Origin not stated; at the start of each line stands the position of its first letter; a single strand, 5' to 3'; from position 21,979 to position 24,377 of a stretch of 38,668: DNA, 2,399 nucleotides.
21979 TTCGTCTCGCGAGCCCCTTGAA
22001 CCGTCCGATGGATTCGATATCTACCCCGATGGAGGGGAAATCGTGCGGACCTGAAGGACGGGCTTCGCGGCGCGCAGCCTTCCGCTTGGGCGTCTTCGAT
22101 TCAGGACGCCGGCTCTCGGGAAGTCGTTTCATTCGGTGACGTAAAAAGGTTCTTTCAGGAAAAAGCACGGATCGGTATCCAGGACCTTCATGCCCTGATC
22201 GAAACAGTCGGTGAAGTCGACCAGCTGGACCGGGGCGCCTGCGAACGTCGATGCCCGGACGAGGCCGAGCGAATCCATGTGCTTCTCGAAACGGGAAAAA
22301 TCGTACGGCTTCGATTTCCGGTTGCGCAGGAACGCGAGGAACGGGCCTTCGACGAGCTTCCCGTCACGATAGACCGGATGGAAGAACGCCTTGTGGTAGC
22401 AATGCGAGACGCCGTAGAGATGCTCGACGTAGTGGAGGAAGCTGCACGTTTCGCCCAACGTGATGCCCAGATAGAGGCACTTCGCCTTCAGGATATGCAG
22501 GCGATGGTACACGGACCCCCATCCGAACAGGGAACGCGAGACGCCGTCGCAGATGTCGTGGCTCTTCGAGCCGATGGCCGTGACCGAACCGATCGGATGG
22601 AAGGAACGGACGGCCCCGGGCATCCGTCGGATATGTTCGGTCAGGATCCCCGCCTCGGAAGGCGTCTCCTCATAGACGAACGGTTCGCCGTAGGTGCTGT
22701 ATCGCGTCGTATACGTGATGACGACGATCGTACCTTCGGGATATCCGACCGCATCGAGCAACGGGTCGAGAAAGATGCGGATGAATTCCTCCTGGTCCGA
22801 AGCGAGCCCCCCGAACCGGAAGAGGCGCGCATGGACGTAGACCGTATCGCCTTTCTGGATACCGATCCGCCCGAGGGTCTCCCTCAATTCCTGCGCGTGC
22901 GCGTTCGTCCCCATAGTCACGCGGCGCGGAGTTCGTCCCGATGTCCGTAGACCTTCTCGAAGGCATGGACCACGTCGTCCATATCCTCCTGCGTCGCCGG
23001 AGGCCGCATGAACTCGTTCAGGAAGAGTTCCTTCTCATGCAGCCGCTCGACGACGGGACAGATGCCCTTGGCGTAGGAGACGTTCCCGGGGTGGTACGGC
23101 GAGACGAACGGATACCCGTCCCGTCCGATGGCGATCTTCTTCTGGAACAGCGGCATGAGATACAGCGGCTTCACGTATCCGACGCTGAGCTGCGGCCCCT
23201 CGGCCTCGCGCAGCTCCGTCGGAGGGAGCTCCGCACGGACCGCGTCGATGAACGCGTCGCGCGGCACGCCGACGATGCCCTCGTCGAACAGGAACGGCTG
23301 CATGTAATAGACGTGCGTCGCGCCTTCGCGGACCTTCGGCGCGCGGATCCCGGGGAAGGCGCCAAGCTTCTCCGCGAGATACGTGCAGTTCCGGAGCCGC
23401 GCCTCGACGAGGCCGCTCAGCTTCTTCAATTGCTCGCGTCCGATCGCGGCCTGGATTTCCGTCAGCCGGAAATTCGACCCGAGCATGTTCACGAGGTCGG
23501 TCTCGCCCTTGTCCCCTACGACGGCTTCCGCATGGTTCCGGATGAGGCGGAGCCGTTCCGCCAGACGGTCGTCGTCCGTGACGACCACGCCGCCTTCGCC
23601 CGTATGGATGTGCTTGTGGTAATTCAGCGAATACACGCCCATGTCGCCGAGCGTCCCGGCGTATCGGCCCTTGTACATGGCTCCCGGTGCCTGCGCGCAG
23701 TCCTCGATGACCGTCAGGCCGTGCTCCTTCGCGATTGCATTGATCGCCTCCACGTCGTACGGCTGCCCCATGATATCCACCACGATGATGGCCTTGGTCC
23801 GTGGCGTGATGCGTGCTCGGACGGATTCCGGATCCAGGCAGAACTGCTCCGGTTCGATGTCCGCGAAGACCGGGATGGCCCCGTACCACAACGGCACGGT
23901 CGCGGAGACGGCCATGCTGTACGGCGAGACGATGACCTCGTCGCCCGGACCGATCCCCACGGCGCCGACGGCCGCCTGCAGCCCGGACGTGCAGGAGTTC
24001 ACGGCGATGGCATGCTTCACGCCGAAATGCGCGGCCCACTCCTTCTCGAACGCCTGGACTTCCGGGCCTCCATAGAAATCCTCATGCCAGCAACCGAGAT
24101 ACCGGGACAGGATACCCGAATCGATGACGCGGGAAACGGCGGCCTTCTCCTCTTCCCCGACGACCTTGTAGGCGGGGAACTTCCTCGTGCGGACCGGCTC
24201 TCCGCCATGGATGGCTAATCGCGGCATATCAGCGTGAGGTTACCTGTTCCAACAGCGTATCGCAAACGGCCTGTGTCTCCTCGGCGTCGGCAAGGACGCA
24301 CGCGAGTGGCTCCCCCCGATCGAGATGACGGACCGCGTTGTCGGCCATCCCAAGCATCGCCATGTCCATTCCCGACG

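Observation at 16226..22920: Carrier-protein-dependent acyl-building module embedded in a pseudaminic-acid locus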

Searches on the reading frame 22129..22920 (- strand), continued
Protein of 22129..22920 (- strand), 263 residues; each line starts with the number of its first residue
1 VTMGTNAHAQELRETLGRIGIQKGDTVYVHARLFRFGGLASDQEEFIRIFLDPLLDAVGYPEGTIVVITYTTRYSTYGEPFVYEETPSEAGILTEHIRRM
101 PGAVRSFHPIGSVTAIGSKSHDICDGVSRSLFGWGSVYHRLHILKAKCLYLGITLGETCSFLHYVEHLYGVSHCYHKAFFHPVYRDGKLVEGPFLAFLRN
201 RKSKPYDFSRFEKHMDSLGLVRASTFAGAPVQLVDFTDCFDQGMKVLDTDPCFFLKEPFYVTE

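Call 66: search_solved_structures(query=A3, max_evalue=0.001, show_alignments=1)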
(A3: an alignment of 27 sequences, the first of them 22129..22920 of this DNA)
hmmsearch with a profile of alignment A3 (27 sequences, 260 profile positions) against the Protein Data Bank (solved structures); distinct sequences matched with E-value up to 0.001: 21.
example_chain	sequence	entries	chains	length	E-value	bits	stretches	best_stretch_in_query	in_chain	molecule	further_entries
5ht0_A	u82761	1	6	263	5.2e-18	68.6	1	6-166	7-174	Aminoglycoside acetyltransferase HMB0005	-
3e4f_A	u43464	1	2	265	7.6e-18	68.1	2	87-242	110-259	Aminoglycoside N3-acetyltransferase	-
3ijw_A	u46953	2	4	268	8e-18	68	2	87-242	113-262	Aminoglycoside N3-acetyltransferase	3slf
3n0s_A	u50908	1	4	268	4.4e-17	65.6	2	87-155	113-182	Aminoglycoside N3-acetyltransferase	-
3kzl_A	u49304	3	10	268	5.1e-17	65.3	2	87-154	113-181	Aminoglycoside N3-acetyltransferase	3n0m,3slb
6mn0_A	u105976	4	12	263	2.3e-16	63.2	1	6-166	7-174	Aminoglycoside N(3)-acetyltransferase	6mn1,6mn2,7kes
6mmz_A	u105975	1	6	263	2.4e-16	63.1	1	6-166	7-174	Aminoglycoside N(3)-acetyltransferase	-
7lap_A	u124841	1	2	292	4.7e-16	62.2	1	8-165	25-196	Aminoglycoside N(3)-acetyltransferase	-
6mb4_A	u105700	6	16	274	1.4e-15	60.6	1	85-166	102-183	Aac(3)-IIIb protein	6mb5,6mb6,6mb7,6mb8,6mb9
7q0q_A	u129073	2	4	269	2.2e-15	60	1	84-187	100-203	Aminoglycoside N(3)-acetyltransferase III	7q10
7mqk_A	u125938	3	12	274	2.3e-15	59.9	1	84-188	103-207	Aminoglycoside N(3)-acetyltransferase III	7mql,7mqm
7q1d_A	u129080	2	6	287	2.7e-15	59.7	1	84-188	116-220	Aminoglycoside N(3)-acetyltransferase III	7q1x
3sma_A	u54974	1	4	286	1.1e-14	57.7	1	87-160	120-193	FrbF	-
6np1_A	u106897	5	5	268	2.6e-14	56.5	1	7-184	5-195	Aminoglycoside N(3)-acetyltransferase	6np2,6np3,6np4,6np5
6nti_A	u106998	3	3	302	3.6e-14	56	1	7-185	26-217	Aminoglycoside N(3)-acetyltransferase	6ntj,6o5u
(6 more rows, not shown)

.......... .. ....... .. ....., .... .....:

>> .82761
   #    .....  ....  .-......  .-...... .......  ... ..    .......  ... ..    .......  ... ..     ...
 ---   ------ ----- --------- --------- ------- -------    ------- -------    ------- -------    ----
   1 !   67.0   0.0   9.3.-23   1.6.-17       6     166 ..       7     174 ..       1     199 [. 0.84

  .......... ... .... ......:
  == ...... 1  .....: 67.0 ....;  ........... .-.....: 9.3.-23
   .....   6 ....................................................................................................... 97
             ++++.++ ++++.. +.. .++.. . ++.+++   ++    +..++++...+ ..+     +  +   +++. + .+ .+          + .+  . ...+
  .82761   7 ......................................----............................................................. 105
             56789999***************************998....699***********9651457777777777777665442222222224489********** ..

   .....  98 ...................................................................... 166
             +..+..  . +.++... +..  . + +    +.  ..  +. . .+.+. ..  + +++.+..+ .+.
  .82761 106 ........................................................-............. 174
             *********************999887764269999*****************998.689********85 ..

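Call 76: search_protein_families(library=pfam, proteins=[L011:5278-6345:+, L011:6348-7013:+, L011:9025-9969:+, L011:11126-12163:+, L011:12320-12814:+, L011:12818-13534:+, L011:13685-15100:+, L012:5348-7138:+, L012:7933-8877:+, L012:4271-5347:+], max_evalue=0.01)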
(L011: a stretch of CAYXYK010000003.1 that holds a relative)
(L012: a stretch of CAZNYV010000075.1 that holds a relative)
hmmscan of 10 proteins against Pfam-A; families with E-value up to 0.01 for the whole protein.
L011:5278-6345:+ (355 aa): 0 families

L011:6348-7013:+ (221 aa): 8 families
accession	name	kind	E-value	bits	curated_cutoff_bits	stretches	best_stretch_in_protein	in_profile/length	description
PF13649.12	Methyltransf_25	-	5.8e-15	56.2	27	1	46-136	1-97/97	Methyltransferase domain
PF08241.18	Methyltransf_11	-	1.2e-14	55.1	21.2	1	47-140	1-95/95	Methyltransferase domain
PF13489.12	Methyltransf_23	-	6.8e-13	49.1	27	1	38-161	18-137/164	Methyltransferase domain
PF08242.18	Methyltransf_12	-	3.7e-10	40.8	30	1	47-138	1-98/98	Methyltransferase domain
PF13847.12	Methyltransf_31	-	8e-10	39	27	1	42-149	3-114/145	Methyltransferase domain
PF01209.24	Ubie_methyltran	-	0.00031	20.6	20.1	1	43-144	48-155/233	ubiE/COQ5 methyltransferase family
PF05401.17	NodS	-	0.0013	19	24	1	37-156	38-158/201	Nodulation protein S (NodS)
PF01739.24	CheR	-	0.0034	17.3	27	0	90-142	122-175/195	CheR methyltransferase, SAM binding domain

L011:9025-9969:+ (314 aa): 7 families
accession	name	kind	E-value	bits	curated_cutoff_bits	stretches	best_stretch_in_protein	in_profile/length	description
PF13489.12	Methyltransf_23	-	3.7e-14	53.2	27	1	138-255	12-120/164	Methyltransferase domain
PF13847.12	Methyltransf_31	-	2.6e-08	34.1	27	1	153-261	8-120/145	Methyltransferase domain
PF08241.18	Methyltransf_11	-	5.9e-08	33.7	21.2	1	156-250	4-94/95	Methyltransferase domain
PF08242.18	Methyltransf_12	-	1.2e-07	32.8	30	1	153-249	1-98/98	Methyltransferase domain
PF13649.12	Methyltransf_25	-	3.5e-05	24.9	27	1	153-247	2-97/97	Methyltransferase domain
PF08003.17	Methyltransf_9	-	0.0044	16.5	23.8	1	194-254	160-220/315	Protein of unknown function (DUF1698)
PF02353.26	CMAS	-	0.0077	16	27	0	178-255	91-168/273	Mycolic acid cyclopropane synthetase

L011:11126-12163:+ (345 aa): 2 families
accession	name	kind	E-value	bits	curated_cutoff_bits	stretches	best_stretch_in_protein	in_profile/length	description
PF12689.13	Acid_PPase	-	9.5e-06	26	27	0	73-124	90-141/169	Acid Phosphatase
PF03031.24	NIF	-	0.00099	19.3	21.8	1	3-120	1-121/160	NLI interacting factor-like phosphatase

L011:12320-12814:+ (164 aa): 3 families
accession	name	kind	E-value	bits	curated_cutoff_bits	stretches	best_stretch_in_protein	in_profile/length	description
PF01575.25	MaoC_dehydratas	-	4.3e-18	65.5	27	1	45-145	15-116/123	MaoC like domain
PF13452.11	FAS1_DH_region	-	2.4e-08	34.6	22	1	45-161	11-130/132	FAS1-like, dehydratase domain region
PF03061.28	4HBT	-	5e-05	24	20.6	1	89-144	18-70/79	Thioesterase superfamily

L011:12818-13534:+ (238 aa): 5 families
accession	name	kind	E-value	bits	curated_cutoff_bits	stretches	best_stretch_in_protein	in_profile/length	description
PF13561.12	adh_short_C2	-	5.1e-35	121.6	27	1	45-235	45-235/236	Enoyl-(Acyl carrier protein) reductase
PF00106.31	adh_short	-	1.1e-22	80.9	26.6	1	11-181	4-184/195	short chain dehydrogenase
PF08659.16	KR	-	2.1e-07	31.5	22.6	1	11-174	4-173/180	KR domain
PF01370.27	Epimerase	-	1e-06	28.8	20.9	1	11-83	2-75/240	NAD dependent epimerase/dehydratase family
PF05368.20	NmrA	-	0.0036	17.4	27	0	9-46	4-42/298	NmrA-like family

L011:13685-15100:+ (471 aa): 3 families
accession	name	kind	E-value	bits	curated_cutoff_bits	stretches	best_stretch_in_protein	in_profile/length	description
PF01177.27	Asp_Glu_race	-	4.1e-06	27.2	31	0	103-186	86-167/211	Asp/Glu/Hydantoin racemase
PF09394.16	Inhibitor_I42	-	0.00094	19.9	27.2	0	101-135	39-75/91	Chagasin family peptidase inhibitor I42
PF17395.7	DUF5403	-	0.0035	18.2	29.2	0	77-114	59-94/97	Family of unknown function (DUF5403)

L012:5348-7138:+ (596 aa): 4 families
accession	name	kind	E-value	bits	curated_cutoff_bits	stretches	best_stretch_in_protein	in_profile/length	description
PF16861.10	Carbam_trans_C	-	2.1e-55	187.3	27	1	421-593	1-170/170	Carbamoyltransferase C-terminus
PF02543.21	Carbam_trans_N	-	3.5e-36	125.8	24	1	16-364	16-345/346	Carbamoyltransferase N-terminus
PF00814.31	TsaD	-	0.00012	22.3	24.8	1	192-344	112-242/264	tRNA N6-adenosine threonylcarbamoyltransferase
PF22521.2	HypF_C_2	-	0.00079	19.7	27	1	283-339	157-213/241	Carbamoyltransferase, Kae1-like Domain, second subdomain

L012:7933-8877:+ (314 aa): 1 family
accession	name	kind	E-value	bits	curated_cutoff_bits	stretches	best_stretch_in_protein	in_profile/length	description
PF08241.18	Methyltransf_11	-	0.00017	22.6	21.2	1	99-171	19-95/95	Methyltransferase domain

L012:4271-5347:+ (358 aa): 3 families
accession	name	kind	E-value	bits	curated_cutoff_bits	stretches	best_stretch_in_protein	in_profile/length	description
PF04055.27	Radical_SAM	-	1.6e-19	71.2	29.5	1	64-197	3-139/166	Radical SAM superfamily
PF13186.11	SPASM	-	1.1e-10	42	21.5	1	258-325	1-66/67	Iron-sulfur cluster-binding domain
PF00702.32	Hydrolase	-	0.00035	21.5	26.4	1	100-192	80-168/191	haloacid dehalogenase-like hydrolase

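Call 77: search_protein_families(library=pfam, proteins=[L010:3438-4484:+, L010:4488-5306:+, L010:5303-7198:+, L010:7445-8596:+, L010:8593-8823:+, L010:8820-9245:+, L010:9254-9958:+, L010:10693-11889:+, L012:890-2191:+, L012:3273-4247:+], max_evalue=0.01)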
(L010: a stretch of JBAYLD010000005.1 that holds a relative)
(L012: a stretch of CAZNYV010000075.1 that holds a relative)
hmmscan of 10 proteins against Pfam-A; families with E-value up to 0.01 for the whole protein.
L010:3438-4484:+ (348 aa): 3 families
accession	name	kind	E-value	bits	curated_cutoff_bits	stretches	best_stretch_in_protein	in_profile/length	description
PF00465.25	Fe-ADH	-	1.9e-39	135.4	31.3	1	23-166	6-168/168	Iron-containing alcohol dehydrogenase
PF25137.1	ADH_Fe_C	-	1.1e-25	91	27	1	179-280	3-105/194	Fe-containing alcohol dehydrogenase family, C-terminal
PF13685.12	Fe-ADH_2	-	1.5e-16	61.2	28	1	23-173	2-149/149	Iron-containing alcohol dehydrogenase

L010:4488-5306:+ (272 aa): 1 family
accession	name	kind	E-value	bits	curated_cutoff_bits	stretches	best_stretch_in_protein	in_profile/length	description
PF01066.26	CDP-OH_P_transf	-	1.4e-06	29.2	22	1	39-142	3-106/152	CDP-alcohol phosphatidyltransferase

L010:5303-7198:+ (631 aa): 2 families
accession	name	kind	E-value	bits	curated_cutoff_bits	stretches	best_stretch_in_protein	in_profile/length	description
PF04464.20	Glyphos_transf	-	3.5e-06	26.7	22.1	1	401-622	150-365/367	CDP-Glycerol:Poly(glycerophosphate) glycerophosphotransferase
PF02350.25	Epimerase_2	-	0.0056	16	30.6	1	389-622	125-346/347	UDP-N-acetylglucosamine 2-epimerase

L010:7445-8596:+ (383 aa): 2 families
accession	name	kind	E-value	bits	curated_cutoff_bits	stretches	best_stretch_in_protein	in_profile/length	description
PF12689.13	Acid_PPase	-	3.3e-05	24.2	27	1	40-162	3-141/169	Acid Phosphatase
PF00702.32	Hydrolase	-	0.00011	23.1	26.4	0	80-160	105-186/191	haloacid dehalogenase-like hydrolase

L010:8593-8823:+ (76 aa): 1 family
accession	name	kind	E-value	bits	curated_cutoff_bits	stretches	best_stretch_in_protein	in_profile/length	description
PF00550.31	PP-binding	-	2.7e-05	24.7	20.8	1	32-65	30-63/67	Phosphopantetheine attachment site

L010:8820-9245:+ (141 aa): 3 families
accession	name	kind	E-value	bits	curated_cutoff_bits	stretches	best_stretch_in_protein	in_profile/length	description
PF01575.25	MaoC_dehydratas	-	2.6e-21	75.9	27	1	21-119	14-113/123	MaoC like domain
PF13452.11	FAS1_DH_region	-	1.3e-07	32.3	22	1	20-119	9-117/132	FAS1-like, dehydratase domain region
PF03061.28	4HBT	-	0.00022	21.9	20.6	1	70-123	22-72/79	Thioesterase superfamily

L010:9254-9958:+ (234 aa): 6 families
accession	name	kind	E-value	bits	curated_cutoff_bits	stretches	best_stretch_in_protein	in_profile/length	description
PF13561.12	adh_short_C2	-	9e-24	84.8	27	1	44-218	47-223/236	Enoyl-(Acyl carrier protein) reductase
PF00106.31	adh_short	-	2.1e-19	70.2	26.6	1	8-179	2-186/195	short chain dehydrogenase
PF01370.27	Epimerase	-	1e-07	32.1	20.9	1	10-61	2-62/240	NAD dependent epimerase/dehydratase family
PF08659.16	KR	-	1.1e-06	29.2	22.6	1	45-105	58-116/180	KR domain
PF23441.1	SDR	-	5.5e-05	23.1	27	1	43-179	64-198/258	SDR-like rossmann domain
PF04321.23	RmlD_sub_bind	-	6.4e-05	22.6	27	1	10-78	4-60/287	RmlD substrate binding domain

L010:10693-11889:+ (398 aa): 0 families

L012:890-2191:+ (433 aa): 9 families
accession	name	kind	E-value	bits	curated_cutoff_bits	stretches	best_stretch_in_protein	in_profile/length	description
PF16254.10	DUF4910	-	3.9e-81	272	26.6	1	11-350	3-247/247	Domain of unknown function (DUF4910)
PF09940.16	DUF2172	-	2.3e-35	121.2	27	1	59-152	1-92/92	Domain of unknown function (DUF2172)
PF16221.11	HTH_47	-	2.3e-09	37.1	27.1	1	352-430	2-77/78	winged helix-turn-helix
PF01978.25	TrmB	-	1.6e-05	25.1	25.6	1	397-432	20-55/68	Sugar-specific transcriptional regulator TrmB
PF08279.18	HTH_11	-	0.00047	20.4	25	1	397-428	13-45/55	HTH domain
PF01047.28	MarR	-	0.00067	19.9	24.6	1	389-432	8-50/59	MarR family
PF04389.22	Peptidase_M28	-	0.001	19.3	21.3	1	185-342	30-191/193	Peptidase family M28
PF13412.12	HTH_24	-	0.0019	18.1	21.9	1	397-430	15-48/48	Winged helix-turn-helix DNA-binding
PF13730.12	HTH_36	-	0.0024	18.1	25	0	397-429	20-55/55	Helix-turn-helix domain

L012:3273-4247:+ (324 aa): 1 family
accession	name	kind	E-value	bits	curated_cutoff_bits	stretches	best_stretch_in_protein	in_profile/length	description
PF13480.13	Acetyltransf_6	-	4.2e-07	30.6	22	1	172-295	2-134/143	Acetyltransferase (GNAT) domain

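Call 88: predict_structure(alignment_id=A5)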
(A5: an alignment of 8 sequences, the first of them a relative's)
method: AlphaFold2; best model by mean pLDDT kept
length: 314 residues; sequences in the alignment: 8
mean_pLDDT: 84.2   pTM: 0.81
mean pLDDT of the five models: 84.2, 81.7, 81.7, 81.6, 78.1
residues with pLDDT >= 90: 126; 70-90: 148; 50-70: 33; < 50: 7
segments of 3 or more residues with pLDDT < 50: 186-188
pLDDT, mean of each block of 10 residues (from residue 1): 86 88 95 93 94 89 94 90 88 97 71 84 93 83 89 90 92 86 59 58 82 83 85 87 83 84 84 85 78 61 81 80
secondary structure, 60 per line:
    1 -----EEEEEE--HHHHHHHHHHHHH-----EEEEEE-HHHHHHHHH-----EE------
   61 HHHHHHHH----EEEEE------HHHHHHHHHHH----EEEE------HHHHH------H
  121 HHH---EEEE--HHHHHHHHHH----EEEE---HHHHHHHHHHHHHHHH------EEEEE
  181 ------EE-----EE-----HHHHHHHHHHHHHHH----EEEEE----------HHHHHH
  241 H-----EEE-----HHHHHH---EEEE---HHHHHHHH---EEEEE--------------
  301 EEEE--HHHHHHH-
elements in order: E6-11 H14-26 E32-37 H39-47 H61-68 E73-77 H84-94 E99-102 H109-113 H120-123 E127-130 H133-142 E147-150 H154-169 E176-180 H201-215 E220-224 H235-241 E247-249 H255-260 E264-267 H271-278 E282-286 E301-304 H307-313

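Call 90: fold_search(model_id=the predicted structure, library=pdb)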
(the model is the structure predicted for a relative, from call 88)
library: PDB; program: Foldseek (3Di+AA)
matches with E <= 10: 1481; with E <= 0.001: 176
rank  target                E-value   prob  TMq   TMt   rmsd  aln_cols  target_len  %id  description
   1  8syd_B                2.5e-09  1.00  0.63  0.55   5.9       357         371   13  X-ray crystal structure of UDP-2,3-diacetamido-2,3-dideoxy-glucuronic acid-2-epimerase from Thermus thermophilus strai (released 2023-09-13)
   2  5wcn_A                5.7e-09  1.00  0.64  0.54   6.6       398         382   12  Structure of a bacterial polysialyltransferase in complex with CDP (released 2017-08-02)
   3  5xvs_B                1.2e-08  1.00  0.58  0.52   6.4       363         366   10  Crystal structure of UDP-GlcNAc 2-epimerase NeuC complexed with UDP (released 2018-04-11)
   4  5wc6_A                1.6e-08  1.00  0.63  0.53   6.6       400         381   12  Structure of a bacterial polysialyltransferase at 2.2 Angstrom resolution (released 2017-08-02)
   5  8sxy_A                2.5e-08  1.00  0.61  0.54   5.9       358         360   13  X-ray crystal structure of UDP- 2,3-diacetamido-2,3-dideoxy-glucuronic acid-2-epimerase from Thermus thermophilus stra (released 2023-09-13)
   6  8syb_B                3.7e-08  1.00  0.63  0.56   5.5       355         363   13  X-ray crystal structure of UDP-2,3-diacetamido-2,3-dideoxy-glucuronic acid-2-epimerase from Thermus thermophilus strai (released 2023-09-13)
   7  8sye_B                4.4e-08  1.00  0.61  0.54   6.0       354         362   13  X-ray crystal structure of UDP-2,3-diacetamido-2,3-dideoxy-glucuronic acid-2-epimerase from Thermus thermophilus strai (released 2023-09-13)
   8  8sxw_C                5.5e-08  1.00  0.66  0.58   5.3       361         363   12  X-ray crystal structure of UDP- 2,3-diacetamido-2,3-dideoxy-glucuronic acid-2-epimerase from Thermus thermophilus stra (released 2023-09-13)
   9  8sy0_B                8.1e-08  1.00  0.62  0.55   5.8       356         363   13  X-ray crystal structure of UDP- 2,3-diacetamido-2,3-dideoxy-glucuronic acid-2-epimerase from Thermus thermophilus stra (released 2023-09-13)
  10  8sxy_B                8.5e-08  1.00  0.61  0.55   6.0       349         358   13  X-ray crystal structure of UDP- 2,3-diacetamido-2,3-dideoxy-glucuronic acid-2-epimerase from Thermus thermophilus stra (released 2023-09-13)
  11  8sy9_B                9.5e-08  1.00  0.61  0.55   5.7       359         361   13  X-ray crystal structure of UDP-2,3-diacetamido-2,3-dideoxy-glucuronic acid-2-epimerase from Thermus thermophilus strai (released 2023-09-13)
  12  8sxw_D                1.1e-07  1.00  0.65  0.58   5.7       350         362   13  X-ray crystal structure of UDP- 2,3-diacetamido-2,3-dideoxy-glucuronic acid-2-epimerase from Thermus thermophilus stra (released 2023-09-13)
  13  8syd_A                1.5e-07  1.00  0.62  0.56   5.7       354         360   13  X-ray crystal structure of UDP-2,3-diacetamido-2,3-dideoxy-glucuronic acid-2-epimerase from Thermus thermophilus strai (released 2023-09-13)
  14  3dzc_A                1.7e-07  1.00  0.64  0.55   6.2       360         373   11  2.35 Angstrom resolution structure of WecB (VC0917), a UDP-N-acetylglucosamine 2-epimerase from Vibrio cholerae. (released 2008-08-12)
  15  1v4v_B                1.8e-07  1.00  0.63  0.55   5.7       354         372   11  Crystal Structure Of UDP-N-Acetylglucosamine 2-Epimerase From Thermus Thermophilus HB8 (released 2003-12-02)
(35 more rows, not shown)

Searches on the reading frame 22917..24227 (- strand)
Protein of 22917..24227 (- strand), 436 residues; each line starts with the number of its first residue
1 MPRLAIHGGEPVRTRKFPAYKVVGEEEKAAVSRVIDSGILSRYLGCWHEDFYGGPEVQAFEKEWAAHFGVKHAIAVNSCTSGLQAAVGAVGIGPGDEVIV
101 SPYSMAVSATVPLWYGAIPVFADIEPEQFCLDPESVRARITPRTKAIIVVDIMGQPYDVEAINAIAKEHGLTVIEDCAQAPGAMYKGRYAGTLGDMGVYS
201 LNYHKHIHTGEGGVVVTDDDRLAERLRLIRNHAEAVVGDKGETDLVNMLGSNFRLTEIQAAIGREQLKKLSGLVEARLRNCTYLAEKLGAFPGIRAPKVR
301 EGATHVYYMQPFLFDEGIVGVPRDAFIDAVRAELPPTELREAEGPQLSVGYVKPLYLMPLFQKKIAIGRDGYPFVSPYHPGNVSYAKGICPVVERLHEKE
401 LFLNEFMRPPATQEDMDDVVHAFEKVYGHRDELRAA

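Call 3: search_protein_families(library=pfam, proteins=[window:22917-24227:-], max_evalue=0.01)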
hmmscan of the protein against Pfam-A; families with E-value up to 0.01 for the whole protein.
window:22917-24227:- (436 aa): 3 families
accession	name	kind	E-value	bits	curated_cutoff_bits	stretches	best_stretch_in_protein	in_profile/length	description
PF01041.23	DegT_DnrJ_EryC1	-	1.6e-88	297.8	19.8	1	51-364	20-320/360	DegT/DnrJ/EryC1/StrS aminotransferase family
PF01212.27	Beta_elim_lyase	-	1.5e-07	31.4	27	1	52-297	29-274/288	Beta-eliminating lyase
PF01053.26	Cys_Met_Meta_PP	-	1.8e-05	23.9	27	1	53-236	50-232/381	Cys/Met metabolism PLP-dependent enzyme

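Call 5: search_protein_families(library=ncbifam, proteins=[window:22917-24227:-], max_evalue=0.01)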
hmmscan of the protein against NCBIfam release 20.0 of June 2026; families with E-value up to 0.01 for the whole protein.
window:22917-24227:- (436 aa): 35 families (the best 25 are shown)
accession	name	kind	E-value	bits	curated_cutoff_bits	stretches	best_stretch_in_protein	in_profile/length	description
TIGR03588.1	PseC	equivalog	3.5e-61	207.2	423.5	1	53-332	28-318/380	UDP-4-amino-4,6-dideoxy-N-acetyl-beta-L-altrosamine transaminase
NF008658.2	PRK11658.1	equivalog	8e-54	182.7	631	1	22-332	11-315/379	UDP-4-amino-4-deoxy-L-arabinose aminotransferase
TIGR04427.1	PLP_DesI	equivalog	1e-51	176.3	650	1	53-333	50-322/390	dTDP-4-dehydro-6-deoxyglucose aminotransferase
TIGR04181.1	NHT_00031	hypoth_equivalog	4.3e-51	173.9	420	1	53-328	28-313/359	LegC family aminotransferase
NF008687.0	PRK11706.1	equivalog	1.6e-46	158.7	375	1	63-308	39-293/375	dTDP-4-amino-4,6-dideoxygalactose transaminase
NF011936.0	PRK15407.1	equivalog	1.2e-43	149.4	423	2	54-242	64-260/440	lipopolysaccharide biosynthesis protein RfbH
TIGR02379.1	ECA_wecE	subfamily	1.1e-39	136.3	434.85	1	64-309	40-292/376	dTDP-4-amino-4,6-dideoxy-D-glucose transaminase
NF009079.0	PRK12414.1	subfamily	1.8e-08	33.8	481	1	74-150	94-169/384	methionine aminotransferase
NF041364.1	GntC_guanitoxin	equivalog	3.8e-07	29.3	415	1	76-176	65-173/356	guanitoxin biosynthesis PLP-dependent (S)-gamma-hydroxy-L-arginine cyclodehydratase GntC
NF006230.0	PRK08363.1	equivalog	4.6e-07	29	534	1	74-177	97-206/398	alanine aminotransferase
NF004975.0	PRK06348.1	equivalog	7.5e-07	28.5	549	1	59-176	78-201/384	pyridoxal phosphate-dependent aminotransferase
NF005871.0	PRK07811.1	equivalog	1.1e-06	27.4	513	1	54-238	60-243/389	cystathionine gamma-synthase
TIGR01325.1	O_suc_HS_sulf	equivalog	3.1e-06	26.1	510.05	1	52-232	51-230/380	O-succinylhomoserine sulfhydrylase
NF005855.0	PRK07777.1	equivalog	6.2e-06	25.8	553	1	78-176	97-202/391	pyridoxal phosphate-dependent aminotransferase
NF005816.0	PRK07682.1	equivalog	8.5e-06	24.6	620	1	80-180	100-206/390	aminotransferase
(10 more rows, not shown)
